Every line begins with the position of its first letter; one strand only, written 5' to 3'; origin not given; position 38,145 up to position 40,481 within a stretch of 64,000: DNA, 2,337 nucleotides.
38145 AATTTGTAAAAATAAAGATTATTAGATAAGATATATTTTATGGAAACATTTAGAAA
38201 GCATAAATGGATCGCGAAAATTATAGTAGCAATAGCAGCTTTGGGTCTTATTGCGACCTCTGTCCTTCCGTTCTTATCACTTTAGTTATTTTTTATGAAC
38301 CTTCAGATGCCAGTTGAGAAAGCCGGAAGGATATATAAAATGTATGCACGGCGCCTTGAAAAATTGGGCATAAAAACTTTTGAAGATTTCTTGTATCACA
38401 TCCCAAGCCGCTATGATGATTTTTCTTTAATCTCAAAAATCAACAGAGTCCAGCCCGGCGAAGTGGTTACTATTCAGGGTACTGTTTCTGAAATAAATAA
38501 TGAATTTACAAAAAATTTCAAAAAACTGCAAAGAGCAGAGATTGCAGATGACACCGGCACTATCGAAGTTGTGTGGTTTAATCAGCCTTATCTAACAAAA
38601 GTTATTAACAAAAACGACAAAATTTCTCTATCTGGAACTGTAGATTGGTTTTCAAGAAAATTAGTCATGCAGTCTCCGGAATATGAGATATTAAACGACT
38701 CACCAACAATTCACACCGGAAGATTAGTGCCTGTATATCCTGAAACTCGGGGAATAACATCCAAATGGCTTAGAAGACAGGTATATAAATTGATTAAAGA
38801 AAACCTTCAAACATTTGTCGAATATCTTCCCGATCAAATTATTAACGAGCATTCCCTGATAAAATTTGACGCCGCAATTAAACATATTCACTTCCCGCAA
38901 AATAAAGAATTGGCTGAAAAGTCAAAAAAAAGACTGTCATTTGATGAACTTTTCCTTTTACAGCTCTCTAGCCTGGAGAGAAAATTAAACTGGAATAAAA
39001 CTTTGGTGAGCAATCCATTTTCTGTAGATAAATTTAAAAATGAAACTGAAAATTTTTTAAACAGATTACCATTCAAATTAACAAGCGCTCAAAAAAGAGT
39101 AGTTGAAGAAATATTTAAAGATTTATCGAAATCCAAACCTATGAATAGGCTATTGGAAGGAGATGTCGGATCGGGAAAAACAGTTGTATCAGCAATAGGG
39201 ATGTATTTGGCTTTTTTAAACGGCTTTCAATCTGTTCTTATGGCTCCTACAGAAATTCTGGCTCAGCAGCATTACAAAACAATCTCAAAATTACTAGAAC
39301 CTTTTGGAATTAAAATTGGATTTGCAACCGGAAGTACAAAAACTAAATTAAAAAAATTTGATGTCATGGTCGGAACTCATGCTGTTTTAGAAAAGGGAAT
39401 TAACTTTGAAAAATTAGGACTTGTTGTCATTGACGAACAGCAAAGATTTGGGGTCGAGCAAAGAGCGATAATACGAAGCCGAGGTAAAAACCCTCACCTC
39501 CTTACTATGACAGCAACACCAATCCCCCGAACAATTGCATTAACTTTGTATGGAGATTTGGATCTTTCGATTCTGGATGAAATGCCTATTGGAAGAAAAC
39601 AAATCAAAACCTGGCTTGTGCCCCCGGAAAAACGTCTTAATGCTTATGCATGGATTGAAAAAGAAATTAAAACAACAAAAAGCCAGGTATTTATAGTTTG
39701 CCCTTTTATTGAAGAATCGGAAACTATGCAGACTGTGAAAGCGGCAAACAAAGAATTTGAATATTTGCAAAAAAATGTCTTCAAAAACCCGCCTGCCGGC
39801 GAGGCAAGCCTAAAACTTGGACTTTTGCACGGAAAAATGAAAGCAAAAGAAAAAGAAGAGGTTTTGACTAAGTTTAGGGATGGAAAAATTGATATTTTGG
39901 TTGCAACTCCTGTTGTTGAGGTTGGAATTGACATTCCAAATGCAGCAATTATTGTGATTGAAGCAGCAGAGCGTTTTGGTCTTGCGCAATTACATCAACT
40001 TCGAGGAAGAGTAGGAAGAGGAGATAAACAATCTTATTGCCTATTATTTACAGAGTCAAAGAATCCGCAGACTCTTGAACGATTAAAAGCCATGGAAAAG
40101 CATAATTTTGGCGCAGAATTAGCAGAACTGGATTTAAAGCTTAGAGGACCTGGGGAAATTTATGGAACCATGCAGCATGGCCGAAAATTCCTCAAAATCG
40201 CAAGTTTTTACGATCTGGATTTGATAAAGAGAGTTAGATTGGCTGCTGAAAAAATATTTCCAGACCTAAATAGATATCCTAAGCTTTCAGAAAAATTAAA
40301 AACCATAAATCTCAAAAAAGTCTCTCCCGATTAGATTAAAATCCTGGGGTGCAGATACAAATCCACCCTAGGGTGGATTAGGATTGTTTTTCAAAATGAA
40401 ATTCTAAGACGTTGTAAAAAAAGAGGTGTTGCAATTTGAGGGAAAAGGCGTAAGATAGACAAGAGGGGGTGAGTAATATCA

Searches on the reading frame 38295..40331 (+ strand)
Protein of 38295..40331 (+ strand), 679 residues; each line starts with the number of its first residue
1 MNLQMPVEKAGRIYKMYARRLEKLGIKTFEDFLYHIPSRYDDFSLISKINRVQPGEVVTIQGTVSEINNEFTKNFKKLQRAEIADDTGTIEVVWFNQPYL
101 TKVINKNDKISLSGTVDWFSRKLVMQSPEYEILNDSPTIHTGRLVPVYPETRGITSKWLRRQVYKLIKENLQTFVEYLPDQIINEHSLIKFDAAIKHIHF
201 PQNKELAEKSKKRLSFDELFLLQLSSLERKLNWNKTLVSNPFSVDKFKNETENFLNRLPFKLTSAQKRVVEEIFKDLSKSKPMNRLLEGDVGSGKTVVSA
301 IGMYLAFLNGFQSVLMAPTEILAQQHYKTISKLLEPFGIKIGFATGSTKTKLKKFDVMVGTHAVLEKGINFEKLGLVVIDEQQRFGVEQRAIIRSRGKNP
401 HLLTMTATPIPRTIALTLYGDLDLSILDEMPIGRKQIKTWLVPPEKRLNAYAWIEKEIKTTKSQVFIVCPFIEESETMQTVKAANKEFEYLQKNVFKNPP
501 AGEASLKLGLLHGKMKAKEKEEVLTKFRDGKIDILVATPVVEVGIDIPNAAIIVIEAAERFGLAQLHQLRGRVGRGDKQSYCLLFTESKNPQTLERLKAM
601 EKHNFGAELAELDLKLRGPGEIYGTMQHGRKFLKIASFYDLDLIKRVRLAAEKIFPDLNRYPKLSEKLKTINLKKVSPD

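Call 77: search_protein_families(library=pfam, proteins=[window:38295-40331:+], max_evalue=0.00001)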
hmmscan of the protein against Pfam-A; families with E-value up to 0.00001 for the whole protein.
window:38295-40331:+ (679 aa): 7 families
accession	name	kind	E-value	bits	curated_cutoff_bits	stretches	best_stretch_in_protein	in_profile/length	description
PF00270.35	DEAD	-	1.6e-23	83.7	26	1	264-414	2-164/167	DEAD/DEAH box helicase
PF17191.10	RecG_wedge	-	4.5e-23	82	23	1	18-167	13-159/162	RecG wedge domain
PF00271.37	Helicase_C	-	2.2e-21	76.6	23.5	1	453-575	5-108/110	Helicase conserved C-terminal domain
PF04851.21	ResIII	-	5.1e-11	43.2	22.5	1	260-409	2-162/164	Type III restriction enzyme, res subunit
PF01336.31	tRNA_anti-codon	-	1.3e-09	38.3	27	1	58-133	1-75/75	OB-fold nucleic acid binding domain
PF19833.4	RecG_dom3_C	-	2e-07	31.4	26.8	1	604-657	2-57/87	ATP-dependent DNA helicase RecG, domain 3, C-terminal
PF22590.2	Cas3-like_C_2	-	9.4e-07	29.5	27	1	478-576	9-104/106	CRISPR-associated nuclease/helicase Cas3, C-terminal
